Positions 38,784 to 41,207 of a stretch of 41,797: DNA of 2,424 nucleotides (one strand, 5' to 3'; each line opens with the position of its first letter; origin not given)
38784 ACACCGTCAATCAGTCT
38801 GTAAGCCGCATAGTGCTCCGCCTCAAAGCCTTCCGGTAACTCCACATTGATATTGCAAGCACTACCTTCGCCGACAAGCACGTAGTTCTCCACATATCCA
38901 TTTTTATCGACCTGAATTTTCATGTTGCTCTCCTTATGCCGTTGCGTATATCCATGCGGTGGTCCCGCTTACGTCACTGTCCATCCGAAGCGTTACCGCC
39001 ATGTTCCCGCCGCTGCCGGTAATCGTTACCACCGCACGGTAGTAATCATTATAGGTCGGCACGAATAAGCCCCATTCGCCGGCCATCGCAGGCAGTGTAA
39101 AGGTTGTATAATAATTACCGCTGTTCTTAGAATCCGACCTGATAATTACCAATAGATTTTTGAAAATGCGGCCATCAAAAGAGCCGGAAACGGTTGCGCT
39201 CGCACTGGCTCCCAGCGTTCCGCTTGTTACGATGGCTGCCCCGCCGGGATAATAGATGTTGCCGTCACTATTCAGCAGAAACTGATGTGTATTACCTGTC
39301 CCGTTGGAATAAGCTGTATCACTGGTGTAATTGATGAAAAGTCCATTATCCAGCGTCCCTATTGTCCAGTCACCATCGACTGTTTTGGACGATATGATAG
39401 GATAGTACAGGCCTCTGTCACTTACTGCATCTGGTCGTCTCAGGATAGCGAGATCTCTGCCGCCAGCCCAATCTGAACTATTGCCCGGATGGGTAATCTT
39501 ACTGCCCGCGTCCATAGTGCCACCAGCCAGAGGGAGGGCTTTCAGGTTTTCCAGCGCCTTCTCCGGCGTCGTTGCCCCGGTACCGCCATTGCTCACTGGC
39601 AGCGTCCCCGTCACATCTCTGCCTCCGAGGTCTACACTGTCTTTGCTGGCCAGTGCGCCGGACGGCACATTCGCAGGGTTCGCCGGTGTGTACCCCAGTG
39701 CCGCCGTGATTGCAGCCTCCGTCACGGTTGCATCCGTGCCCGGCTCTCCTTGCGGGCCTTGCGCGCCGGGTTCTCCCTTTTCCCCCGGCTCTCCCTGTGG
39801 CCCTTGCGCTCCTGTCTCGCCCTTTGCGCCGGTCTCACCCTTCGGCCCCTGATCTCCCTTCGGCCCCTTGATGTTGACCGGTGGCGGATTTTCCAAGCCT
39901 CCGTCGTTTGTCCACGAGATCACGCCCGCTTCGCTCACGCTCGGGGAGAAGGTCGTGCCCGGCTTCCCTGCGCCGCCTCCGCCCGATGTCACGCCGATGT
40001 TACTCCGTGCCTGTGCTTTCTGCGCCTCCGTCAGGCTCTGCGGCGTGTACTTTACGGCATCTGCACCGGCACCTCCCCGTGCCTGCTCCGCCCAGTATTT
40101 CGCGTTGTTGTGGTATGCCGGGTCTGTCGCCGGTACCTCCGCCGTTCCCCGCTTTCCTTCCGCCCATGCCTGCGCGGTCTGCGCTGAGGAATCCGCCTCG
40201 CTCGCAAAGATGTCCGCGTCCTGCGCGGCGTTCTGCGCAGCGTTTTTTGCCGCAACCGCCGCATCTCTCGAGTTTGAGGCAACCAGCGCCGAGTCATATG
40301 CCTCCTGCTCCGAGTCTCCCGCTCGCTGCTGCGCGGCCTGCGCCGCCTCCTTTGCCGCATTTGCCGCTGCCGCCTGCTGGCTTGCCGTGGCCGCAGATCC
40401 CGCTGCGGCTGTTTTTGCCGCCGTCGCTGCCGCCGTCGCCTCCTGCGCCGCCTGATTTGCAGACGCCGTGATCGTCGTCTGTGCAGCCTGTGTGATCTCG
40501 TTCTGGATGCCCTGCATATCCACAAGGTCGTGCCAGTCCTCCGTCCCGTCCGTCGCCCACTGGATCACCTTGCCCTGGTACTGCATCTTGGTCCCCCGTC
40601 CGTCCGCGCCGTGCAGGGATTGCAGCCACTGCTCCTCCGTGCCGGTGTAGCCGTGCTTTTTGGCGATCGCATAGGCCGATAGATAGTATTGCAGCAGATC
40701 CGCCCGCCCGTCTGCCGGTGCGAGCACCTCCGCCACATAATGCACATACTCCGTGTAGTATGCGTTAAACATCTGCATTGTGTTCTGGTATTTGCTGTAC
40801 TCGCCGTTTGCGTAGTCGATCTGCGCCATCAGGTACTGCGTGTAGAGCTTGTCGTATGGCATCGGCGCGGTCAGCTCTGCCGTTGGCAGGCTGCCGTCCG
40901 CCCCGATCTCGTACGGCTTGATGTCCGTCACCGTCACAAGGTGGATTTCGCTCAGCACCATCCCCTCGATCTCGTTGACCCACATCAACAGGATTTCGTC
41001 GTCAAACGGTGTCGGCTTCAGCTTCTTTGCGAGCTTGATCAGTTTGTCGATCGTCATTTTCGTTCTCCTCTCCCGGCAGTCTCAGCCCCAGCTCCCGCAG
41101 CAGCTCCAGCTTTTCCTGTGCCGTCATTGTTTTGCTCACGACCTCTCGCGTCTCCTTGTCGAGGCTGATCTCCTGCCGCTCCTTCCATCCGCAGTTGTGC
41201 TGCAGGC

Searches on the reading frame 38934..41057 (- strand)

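Call 8: search_protein_families(library=phrogs, proteins=[window:38934-41057:-], max_evalue=0.001)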
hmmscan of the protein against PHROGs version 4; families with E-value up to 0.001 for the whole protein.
window:38934-41057:- (707 aa): 21 families
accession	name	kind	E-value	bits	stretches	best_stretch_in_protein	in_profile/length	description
phrog_12105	-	unknown function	5.7e-21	76.1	1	1-113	1-114/123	-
phrog_5073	-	tail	2.2e-12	47.8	1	397-441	299-343/519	tail fiber protein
phrog_6320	-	tail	4.2e-11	43.4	1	397-441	106-213/745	tail fiber protein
phrog_10972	-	tail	2.5e-08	34.8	1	397-443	162-208/343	tail fiber protein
phrog_13892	-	tail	1.4e-07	32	1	384-471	25-109/676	minor tail protein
phrog_366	-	tail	1.6e-07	32.2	1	397-499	158-266/474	tail fiber protein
phrog_32409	-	tail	2.5e-07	30.4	1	396-441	189-234/884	tail fiber protein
phrog_25979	-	unknown function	2.6e-07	30.7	1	127-216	228-316/521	-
phrog_8745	-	tail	1.7e-06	26.7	1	397-649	1409-1653/1803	tail fiber protein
phrog_819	-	tail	2.7e-06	26.8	1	382-471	617-705/1024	tail protein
phrog_3904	-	tail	1.2e-05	24.8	1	395-443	765-813/1086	tail fiber protein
phrog_33406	-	tail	1.3e-05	24.8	1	398-441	197-243/651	tail fiber protein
phrog_26246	-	tail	1.5e-05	25.3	1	395-464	104-176/329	tail protein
phrog_38806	-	unknown function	2.2e-05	25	1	396-445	89-141/285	-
phrog_35286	-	unknown function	2.6e-05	23.8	1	397-449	292-347/750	-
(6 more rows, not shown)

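Call 9: search_protein_families(library=pfam, proteins=[window:38934-41057:-], max_evalue=0.001)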
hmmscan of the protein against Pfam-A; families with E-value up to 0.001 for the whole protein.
window:38934-41057:- (707 aa): 1 family
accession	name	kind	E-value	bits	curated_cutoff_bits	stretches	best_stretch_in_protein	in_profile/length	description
PF01391.23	Collagen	-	5.2e-09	36.2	27.2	1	398-441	7-50/60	Collagen triple helix repeat (20 copies)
